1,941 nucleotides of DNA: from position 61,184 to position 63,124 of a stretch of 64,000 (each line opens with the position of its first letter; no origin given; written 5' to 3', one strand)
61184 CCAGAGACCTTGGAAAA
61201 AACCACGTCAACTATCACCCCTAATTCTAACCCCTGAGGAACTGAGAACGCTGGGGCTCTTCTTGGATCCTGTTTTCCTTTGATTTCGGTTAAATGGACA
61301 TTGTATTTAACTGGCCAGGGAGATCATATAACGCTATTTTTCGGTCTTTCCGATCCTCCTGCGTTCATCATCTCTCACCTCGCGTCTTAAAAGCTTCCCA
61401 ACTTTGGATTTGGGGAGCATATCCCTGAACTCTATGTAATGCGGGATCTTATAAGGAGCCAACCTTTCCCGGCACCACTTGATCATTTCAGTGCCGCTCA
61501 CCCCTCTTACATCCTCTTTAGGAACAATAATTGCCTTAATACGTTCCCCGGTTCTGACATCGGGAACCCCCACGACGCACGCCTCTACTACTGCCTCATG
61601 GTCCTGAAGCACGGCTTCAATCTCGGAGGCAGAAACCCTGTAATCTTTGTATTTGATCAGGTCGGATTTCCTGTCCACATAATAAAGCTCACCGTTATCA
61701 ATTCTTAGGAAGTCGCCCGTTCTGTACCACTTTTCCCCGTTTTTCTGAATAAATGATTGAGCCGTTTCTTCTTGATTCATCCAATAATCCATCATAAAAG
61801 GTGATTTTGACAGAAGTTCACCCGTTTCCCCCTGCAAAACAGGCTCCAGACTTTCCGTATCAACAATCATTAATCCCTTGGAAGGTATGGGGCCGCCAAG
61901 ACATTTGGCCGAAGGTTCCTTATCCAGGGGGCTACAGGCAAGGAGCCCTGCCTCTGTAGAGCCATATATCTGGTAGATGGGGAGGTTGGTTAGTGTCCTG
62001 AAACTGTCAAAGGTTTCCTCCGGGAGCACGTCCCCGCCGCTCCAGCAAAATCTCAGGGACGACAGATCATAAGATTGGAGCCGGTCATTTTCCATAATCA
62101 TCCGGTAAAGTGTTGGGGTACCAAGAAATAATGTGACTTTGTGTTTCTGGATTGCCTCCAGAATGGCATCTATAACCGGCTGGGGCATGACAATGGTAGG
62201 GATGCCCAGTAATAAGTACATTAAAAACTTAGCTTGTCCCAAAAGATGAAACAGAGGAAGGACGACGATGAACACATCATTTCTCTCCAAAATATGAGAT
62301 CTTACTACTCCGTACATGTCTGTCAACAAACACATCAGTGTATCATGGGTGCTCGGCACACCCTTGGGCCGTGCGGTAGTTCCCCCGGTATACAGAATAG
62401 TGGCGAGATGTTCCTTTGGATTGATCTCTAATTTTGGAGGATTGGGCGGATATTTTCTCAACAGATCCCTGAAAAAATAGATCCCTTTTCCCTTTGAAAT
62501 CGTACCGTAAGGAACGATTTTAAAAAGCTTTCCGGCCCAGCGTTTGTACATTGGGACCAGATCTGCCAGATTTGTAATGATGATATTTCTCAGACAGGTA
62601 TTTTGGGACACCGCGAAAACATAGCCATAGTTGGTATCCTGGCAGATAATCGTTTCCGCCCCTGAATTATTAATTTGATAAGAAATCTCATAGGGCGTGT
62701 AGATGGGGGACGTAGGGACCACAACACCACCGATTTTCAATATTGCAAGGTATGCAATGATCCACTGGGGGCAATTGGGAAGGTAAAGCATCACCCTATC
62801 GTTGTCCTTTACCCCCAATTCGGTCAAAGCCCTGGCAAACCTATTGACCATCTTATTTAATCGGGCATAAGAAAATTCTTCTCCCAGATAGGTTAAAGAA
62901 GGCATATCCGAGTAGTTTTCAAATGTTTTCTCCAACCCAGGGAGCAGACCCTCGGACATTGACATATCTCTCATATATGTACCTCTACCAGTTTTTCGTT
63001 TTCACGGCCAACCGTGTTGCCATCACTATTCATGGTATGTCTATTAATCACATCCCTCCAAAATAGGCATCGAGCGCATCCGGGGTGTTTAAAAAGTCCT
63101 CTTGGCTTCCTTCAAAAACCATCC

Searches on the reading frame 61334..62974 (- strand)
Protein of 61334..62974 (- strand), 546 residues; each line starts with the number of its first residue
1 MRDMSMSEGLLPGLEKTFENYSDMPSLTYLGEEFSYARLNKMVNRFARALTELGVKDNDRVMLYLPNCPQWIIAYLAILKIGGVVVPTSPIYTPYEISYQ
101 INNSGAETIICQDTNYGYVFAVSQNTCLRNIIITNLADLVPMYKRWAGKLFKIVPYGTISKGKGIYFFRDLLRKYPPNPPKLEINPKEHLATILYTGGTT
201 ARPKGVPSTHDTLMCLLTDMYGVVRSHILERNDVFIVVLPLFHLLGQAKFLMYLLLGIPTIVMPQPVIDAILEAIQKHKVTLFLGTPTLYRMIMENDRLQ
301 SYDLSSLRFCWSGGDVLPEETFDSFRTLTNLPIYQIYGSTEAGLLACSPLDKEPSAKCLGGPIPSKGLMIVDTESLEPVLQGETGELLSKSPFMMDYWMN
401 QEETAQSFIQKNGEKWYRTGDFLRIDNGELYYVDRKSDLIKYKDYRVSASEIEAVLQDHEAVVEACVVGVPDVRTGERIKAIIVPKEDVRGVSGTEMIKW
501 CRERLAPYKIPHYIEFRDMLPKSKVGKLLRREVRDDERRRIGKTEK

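Call 40: search_protein_families(library=pfam, proteins=[window:61334-62974:-], max_evalue=0.0001)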
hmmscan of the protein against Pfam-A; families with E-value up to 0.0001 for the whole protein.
window:61334-62974:- (546 aa): 2 families
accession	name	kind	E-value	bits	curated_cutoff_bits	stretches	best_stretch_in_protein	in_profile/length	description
PF00501.34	AMP-binding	-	6.9e-87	292.2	29.9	1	15-395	2-380/384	AMP-binding enzyme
PF13193.12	AMP-binding_C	-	3.7e-20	73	24.5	1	451-527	1-76/76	AMP-binding enzyme C-terminal domain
